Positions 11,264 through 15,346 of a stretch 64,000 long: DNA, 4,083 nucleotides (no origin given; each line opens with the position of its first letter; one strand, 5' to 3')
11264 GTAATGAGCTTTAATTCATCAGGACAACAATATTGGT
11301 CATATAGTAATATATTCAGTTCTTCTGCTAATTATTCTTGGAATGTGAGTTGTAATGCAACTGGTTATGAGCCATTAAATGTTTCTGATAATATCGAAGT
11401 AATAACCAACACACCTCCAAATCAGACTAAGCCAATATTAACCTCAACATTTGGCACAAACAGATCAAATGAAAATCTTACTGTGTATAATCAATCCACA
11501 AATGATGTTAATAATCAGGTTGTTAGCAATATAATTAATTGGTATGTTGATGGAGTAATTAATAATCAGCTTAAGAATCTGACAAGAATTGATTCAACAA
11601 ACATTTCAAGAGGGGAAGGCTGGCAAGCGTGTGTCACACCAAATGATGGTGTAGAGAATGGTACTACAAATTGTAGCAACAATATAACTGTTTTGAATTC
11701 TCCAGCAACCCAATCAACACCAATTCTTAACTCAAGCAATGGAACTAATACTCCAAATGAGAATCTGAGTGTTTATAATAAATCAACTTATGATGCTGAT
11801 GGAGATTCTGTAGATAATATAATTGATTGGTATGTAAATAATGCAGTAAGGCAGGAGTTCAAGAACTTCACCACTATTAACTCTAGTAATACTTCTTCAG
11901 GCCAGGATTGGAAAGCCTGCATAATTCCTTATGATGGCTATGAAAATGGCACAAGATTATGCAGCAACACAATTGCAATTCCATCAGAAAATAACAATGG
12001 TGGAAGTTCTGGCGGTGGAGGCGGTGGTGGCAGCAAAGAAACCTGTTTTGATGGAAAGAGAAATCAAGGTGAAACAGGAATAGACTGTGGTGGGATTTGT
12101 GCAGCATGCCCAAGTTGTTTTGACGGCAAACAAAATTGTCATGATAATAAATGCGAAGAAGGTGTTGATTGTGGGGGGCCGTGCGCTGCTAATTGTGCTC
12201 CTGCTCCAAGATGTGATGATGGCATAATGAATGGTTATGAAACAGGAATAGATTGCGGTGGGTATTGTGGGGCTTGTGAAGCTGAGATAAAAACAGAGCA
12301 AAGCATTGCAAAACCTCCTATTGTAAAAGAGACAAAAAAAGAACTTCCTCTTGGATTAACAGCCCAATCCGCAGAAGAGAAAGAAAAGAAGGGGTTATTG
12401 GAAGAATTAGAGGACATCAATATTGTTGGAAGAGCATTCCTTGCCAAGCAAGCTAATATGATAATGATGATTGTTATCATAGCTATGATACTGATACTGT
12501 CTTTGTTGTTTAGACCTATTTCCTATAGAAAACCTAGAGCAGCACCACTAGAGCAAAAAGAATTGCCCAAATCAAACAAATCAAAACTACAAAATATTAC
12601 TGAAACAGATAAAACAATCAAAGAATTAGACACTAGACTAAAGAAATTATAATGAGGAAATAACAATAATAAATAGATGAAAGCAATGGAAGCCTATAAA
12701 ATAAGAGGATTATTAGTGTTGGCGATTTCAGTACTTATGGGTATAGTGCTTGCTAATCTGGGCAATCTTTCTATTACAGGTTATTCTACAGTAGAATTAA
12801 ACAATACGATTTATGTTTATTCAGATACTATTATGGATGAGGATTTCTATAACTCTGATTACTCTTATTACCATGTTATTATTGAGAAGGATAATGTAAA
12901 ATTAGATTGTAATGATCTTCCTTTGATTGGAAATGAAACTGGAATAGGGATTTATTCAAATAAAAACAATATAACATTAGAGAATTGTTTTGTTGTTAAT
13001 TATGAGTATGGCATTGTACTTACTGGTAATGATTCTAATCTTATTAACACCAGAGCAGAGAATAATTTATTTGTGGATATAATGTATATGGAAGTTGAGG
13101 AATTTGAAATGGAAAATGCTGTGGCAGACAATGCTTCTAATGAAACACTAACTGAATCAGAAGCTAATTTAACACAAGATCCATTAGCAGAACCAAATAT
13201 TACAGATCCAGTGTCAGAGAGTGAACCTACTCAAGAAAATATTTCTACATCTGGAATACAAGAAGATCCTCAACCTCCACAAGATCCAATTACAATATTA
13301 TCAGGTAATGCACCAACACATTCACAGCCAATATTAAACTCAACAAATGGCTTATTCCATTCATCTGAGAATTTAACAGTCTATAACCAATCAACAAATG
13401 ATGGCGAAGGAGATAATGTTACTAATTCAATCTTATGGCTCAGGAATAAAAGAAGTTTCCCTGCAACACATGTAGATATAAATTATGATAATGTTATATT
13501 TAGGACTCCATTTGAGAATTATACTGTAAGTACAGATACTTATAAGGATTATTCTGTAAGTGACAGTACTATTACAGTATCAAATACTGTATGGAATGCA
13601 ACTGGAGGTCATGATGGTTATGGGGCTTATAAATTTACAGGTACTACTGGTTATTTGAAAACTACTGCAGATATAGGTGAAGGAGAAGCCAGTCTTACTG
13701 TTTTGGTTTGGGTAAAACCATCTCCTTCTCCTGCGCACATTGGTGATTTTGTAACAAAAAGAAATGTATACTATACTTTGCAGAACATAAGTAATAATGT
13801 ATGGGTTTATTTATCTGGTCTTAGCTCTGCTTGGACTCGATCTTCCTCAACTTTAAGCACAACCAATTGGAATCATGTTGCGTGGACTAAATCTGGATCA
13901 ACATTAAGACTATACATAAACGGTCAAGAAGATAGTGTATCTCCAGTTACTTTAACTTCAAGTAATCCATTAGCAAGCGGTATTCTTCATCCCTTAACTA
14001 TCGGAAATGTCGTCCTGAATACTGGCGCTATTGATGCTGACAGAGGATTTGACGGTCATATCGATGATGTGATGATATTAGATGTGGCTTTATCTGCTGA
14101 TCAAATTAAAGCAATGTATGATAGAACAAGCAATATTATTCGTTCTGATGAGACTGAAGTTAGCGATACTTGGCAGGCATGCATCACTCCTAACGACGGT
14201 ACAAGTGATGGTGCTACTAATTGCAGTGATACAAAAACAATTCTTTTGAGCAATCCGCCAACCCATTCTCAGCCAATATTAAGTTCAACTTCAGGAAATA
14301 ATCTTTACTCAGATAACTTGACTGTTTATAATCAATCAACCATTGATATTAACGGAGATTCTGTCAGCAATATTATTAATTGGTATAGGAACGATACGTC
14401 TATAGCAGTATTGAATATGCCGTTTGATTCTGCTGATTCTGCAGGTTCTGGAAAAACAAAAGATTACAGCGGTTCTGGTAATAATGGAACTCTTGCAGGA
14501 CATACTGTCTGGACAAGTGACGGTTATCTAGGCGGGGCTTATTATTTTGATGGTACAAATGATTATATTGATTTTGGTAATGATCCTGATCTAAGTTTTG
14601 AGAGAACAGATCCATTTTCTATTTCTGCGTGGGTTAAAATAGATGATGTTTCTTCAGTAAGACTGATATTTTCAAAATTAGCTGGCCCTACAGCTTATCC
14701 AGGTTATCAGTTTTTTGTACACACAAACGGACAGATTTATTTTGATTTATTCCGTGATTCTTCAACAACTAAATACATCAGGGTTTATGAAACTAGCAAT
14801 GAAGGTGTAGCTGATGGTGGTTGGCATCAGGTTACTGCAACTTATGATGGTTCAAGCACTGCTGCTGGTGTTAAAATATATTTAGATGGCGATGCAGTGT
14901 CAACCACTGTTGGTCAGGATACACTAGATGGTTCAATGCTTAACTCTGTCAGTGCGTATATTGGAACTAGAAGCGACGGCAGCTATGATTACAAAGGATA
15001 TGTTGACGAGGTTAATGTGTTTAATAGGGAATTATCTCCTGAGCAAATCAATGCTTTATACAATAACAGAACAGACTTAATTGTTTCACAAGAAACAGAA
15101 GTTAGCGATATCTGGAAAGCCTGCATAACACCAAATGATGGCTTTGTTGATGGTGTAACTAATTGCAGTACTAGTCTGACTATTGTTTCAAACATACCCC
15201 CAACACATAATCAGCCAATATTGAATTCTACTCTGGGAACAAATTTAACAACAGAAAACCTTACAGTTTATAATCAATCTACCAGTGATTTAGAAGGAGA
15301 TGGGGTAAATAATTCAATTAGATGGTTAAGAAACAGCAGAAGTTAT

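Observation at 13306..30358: Domain-in-domain architecture: LamG inserted into a ~95-aa W-x-AC-x-TPNDG module, reused 14 times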

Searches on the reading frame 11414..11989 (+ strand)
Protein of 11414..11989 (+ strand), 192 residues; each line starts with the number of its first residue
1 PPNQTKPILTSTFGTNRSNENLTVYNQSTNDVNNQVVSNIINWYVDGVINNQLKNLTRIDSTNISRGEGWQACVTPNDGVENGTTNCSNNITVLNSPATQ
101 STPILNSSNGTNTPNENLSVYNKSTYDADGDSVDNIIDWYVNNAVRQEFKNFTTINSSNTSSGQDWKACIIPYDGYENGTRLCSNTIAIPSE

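Call 11: find_homologous_proteins(query=window:11414-11989:+, max_evalue=0.001)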
Query seq(192 aa) (192 aa): 2 proteins with E <= 0.001 among 228 candidates.
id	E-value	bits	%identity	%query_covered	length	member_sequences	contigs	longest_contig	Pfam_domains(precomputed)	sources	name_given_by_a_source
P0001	1.5e-11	62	54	41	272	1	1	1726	PF13385.14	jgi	-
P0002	3.9e-10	58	28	79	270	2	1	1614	-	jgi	-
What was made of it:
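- Tried and rejected: A search with two tandem intact modules returned only 2 fragments (call 11).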

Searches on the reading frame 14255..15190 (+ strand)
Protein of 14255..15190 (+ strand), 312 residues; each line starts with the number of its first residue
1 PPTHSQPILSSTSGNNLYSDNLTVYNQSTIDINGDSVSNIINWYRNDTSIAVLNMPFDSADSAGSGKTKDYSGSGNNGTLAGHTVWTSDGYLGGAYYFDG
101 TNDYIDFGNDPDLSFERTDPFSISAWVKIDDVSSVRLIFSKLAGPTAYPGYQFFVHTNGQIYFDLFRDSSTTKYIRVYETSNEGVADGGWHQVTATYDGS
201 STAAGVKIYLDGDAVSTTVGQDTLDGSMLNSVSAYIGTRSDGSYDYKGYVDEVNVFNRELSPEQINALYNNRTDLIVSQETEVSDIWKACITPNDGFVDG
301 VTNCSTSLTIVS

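Call 9: search_protein_families(library=ncbifam, proteins=[window:14255-15190:+], max_evalue=10)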
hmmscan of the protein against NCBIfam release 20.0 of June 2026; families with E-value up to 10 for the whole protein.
window:14255-15190:+ (312 aa): 1 family
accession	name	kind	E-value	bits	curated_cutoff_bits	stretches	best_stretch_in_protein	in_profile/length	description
NF052521.1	TafC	equivalog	3.1e-14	52.9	410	1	86-272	185-363/373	TafC family fimbrial protein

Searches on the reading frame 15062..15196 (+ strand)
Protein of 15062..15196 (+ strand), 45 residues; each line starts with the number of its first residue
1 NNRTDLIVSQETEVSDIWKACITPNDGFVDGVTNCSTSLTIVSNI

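Call 40: find_related_loci(query=A4, collection=genome_contigs, flank=3000)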
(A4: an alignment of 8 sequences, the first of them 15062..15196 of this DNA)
Query A4 (45 aa) in genome_contigs; peptide patterns used: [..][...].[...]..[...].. (x = any residue, [..] = any of these).
53 stretches matched a pattern; 47 encode a relative of the query (tblastn E <= 1e-3); 45 distinct loci.
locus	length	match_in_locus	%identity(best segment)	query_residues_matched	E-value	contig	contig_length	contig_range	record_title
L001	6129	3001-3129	79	1-43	1e-18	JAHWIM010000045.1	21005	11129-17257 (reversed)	MAG: Candidatus Woesearchaeota archaeon isolate YT1_562 k127_43586795, whole genome shotgun sequence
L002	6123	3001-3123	73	2-42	3e-18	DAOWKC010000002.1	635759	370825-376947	MAG TPA_asm: Candidatus Woesearchaeota archaeon isolate CSMAG_2085 CSMAG_2085_k141_456089_length_635759_cov_22.4599, who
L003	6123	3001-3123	78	1-41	1e-17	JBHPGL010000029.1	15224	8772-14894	Nanoarchaeota archaeon isolate SAG AM-311-M09 NODE_29_length_15224_cov_30.743490, whole genome shotgun sequence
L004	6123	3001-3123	71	1-41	2e-17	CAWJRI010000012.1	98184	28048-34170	MAG: uncultured archaeon isolate MFD03726.bin.2.37 genome assembly, contig: contig_117055, whole genome shotgun sequence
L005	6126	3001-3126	74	1-42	2e-17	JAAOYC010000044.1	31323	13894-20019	Candidatus Woesearchaeota archaeon isolate DPANNHV_H2.bin.19 k83_2329870, whole genome shotgun sequence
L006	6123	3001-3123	66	2-42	3e-17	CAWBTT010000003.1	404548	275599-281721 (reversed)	MAG: uncultured Candidatus Micrarchaeota archaeon isolate MFD03804.bin.2.25 genome assembly, contig: contig_19076, whole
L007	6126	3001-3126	69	2-43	4e-17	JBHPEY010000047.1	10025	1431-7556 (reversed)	Nanoarchaeota archaeon isolate SAG AM-311-I03 NODE_47_length_10025_cov_28.257172, whole genome shotgun sequence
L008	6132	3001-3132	73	1-44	4e-17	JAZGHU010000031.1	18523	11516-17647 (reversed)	MAG: Candidatus Woesearchaeota archaeon isolate SCS6bin.8 SCS6bin.8_31, whole genome shotgun sequence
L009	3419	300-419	73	2-41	1e-16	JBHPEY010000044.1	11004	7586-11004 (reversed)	Nanoarchaeota archaeon isolate SAG AM-311-I03 NODE_44_length_11004_cov_30.266782, whole genome shotgun sequence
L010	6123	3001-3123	71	1-41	1e-16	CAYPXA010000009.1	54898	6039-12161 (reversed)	MAG TPA_asm: uncultured Methanosarcinales archaeon isolate SRP319275_co4_112 genome assembly, contig: NODE_316_length_54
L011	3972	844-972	70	1-43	2e-16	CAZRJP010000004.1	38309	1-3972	MAG TPA_asm: Candidatus Woesearchaeota archaeon isolate SRP141376_co1_55 genome assembly, contig: NODE_2521_length_38309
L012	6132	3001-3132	66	1-44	3e-16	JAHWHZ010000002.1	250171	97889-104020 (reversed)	MAG: Candidatus Woesearchaeota archaeon isolate Yap200.bin2.134 contig_68, whole genome shotgun sequence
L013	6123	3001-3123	63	2-42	7e-16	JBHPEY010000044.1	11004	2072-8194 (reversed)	Nanoarchaeota archaeon isolate SAG AM-311-I03 NODE_44_length_11004_cov_30.266782, whole genome shotgun sequence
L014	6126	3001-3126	62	1-42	9e-16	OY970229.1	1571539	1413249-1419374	MAG: uncultured Candidatus Micrarchaeota archaeon isolate MFD01476.bin.c.6 genome assembly, chromosome: 1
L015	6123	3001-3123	63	2-42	2e-15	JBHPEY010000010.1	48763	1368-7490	Nanoarchaeota archaeon isolate SAG AM-311-I03 NODE_10_length_48763_cov_28.928061, whole genome shotgun sequence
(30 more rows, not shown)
